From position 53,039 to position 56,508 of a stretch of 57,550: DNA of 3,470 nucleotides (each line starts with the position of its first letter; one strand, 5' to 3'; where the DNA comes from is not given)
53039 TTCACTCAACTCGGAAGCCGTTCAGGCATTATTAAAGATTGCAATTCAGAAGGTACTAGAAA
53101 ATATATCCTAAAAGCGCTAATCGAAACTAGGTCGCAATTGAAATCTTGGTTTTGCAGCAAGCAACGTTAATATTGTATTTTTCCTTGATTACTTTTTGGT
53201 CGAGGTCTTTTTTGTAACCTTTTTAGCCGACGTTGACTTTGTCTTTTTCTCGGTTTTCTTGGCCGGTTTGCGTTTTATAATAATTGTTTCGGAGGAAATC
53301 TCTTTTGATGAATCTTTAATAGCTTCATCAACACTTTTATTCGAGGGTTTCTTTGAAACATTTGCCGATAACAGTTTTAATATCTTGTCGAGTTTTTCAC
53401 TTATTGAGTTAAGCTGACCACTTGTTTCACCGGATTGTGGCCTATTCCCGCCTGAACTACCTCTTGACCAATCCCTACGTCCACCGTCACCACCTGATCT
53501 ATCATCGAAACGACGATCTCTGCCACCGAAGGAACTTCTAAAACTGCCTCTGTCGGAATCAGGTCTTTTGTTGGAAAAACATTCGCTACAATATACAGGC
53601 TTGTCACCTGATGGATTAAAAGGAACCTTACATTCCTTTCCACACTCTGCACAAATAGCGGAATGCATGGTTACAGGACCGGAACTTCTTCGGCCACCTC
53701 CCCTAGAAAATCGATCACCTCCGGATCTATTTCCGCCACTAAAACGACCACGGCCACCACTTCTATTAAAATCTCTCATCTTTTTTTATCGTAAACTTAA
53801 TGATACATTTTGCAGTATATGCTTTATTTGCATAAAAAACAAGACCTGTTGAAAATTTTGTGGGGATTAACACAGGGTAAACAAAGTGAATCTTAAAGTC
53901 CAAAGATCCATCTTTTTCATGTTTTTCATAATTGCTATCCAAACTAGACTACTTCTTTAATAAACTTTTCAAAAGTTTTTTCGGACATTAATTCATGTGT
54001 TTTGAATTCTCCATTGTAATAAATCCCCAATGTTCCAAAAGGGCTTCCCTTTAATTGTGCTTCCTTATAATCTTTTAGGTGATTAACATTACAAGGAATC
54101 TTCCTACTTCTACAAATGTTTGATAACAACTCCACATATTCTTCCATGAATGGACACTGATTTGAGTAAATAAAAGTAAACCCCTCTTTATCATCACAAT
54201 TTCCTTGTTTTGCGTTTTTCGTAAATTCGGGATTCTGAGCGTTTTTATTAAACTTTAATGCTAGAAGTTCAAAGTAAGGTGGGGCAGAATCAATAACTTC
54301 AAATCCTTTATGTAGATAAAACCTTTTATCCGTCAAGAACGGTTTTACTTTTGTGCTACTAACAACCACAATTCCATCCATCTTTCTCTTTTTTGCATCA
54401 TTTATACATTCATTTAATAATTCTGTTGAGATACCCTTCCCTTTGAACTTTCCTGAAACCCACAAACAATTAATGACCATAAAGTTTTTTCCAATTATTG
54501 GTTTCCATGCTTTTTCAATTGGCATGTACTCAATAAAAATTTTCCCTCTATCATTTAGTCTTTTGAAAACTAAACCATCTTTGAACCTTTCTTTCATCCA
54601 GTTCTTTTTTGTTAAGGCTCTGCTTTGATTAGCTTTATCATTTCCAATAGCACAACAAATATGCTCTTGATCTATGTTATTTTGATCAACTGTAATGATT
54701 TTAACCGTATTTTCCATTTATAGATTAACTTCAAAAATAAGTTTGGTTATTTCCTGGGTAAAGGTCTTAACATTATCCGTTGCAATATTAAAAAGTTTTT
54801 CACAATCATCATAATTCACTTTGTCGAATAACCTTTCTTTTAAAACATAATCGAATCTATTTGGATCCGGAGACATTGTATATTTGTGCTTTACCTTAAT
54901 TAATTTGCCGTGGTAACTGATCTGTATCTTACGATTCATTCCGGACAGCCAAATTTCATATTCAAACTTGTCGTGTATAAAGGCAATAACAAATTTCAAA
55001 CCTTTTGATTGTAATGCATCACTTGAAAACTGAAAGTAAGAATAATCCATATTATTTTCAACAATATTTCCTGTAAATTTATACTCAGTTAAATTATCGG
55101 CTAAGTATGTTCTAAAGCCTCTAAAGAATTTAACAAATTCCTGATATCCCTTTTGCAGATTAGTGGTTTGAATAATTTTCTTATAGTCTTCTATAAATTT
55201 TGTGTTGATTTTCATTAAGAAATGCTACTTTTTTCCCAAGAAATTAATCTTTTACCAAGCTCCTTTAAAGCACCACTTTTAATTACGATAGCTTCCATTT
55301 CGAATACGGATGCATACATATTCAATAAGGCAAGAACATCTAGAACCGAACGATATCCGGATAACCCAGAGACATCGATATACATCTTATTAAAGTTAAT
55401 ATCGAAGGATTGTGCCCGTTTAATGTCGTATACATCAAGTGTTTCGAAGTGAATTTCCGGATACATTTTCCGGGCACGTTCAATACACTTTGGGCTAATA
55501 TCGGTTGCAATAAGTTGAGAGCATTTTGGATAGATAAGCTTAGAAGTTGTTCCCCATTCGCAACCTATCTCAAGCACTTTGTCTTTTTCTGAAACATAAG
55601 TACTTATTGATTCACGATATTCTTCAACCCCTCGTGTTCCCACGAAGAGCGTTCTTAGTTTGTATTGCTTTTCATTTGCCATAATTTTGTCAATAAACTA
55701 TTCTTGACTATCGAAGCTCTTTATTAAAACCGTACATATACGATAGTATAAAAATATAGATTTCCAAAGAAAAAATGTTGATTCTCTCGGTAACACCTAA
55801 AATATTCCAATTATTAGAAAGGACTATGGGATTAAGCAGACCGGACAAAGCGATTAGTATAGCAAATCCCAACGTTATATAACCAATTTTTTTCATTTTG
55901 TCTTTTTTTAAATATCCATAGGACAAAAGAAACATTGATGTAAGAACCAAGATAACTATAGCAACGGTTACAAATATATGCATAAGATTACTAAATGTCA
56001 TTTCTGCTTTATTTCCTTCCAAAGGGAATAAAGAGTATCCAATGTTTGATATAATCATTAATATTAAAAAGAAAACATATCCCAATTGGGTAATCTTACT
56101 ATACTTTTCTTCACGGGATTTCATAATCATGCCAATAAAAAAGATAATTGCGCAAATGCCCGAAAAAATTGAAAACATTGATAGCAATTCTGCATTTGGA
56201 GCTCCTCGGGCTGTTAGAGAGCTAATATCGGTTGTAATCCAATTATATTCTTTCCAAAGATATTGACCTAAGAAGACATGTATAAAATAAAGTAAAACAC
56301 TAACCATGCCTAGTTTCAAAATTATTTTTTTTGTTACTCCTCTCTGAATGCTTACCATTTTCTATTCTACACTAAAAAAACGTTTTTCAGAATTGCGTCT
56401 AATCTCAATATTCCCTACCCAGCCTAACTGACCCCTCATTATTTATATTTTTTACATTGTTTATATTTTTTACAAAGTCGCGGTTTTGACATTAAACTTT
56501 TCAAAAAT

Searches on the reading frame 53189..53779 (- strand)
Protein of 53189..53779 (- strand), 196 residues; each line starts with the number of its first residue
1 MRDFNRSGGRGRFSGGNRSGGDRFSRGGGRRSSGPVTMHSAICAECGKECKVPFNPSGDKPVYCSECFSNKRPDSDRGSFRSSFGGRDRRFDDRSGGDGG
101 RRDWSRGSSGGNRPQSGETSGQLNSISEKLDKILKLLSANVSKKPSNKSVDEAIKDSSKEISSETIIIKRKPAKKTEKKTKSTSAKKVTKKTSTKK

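Call 59: search_protein_families(library=pfam, proteins=[window:53189-53779:-], max_evalue=0.00001)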
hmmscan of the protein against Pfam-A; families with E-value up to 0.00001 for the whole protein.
window:53189-53779:- (196 aa): 1 family
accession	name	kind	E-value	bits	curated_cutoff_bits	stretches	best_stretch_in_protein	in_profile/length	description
PF23477.1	zf_Tbcl_2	-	1.7e-18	66.4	27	1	37-72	2-37/37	Probable treble clef zinc finger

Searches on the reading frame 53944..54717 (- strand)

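Call 59: search_protein_families(library=pfam, proteins=[window:53944-54717:-], max_evalue=0.00001)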
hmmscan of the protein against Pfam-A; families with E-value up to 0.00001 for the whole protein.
window:53944-54717:- (257 aa): 1 family
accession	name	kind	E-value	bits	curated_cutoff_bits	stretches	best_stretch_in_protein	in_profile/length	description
PF14268.11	YoaP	-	8.1e-12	44.9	25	1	208-251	1-44/44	YoaP-like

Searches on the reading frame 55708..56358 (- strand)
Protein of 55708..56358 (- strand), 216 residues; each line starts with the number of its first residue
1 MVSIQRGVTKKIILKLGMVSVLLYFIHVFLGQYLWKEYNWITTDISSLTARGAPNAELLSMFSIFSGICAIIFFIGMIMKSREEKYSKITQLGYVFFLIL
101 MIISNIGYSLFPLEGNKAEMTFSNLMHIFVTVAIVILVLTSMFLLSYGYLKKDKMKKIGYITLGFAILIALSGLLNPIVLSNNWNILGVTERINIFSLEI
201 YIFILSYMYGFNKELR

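Call 59: search_protein_families(library=pfam, proteins=[window:55708-56358:-], max_evalue=0.00001)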
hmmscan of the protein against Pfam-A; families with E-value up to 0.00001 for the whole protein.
window:55708-56358:- (216 aa): 1 family
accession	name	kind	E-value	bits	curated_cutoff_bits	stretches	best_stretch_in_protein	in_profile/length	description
PF06197.19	DUF998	-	5.8e-18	65.6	30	1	18-206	1-182/184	Protein of unknown function (DUF998)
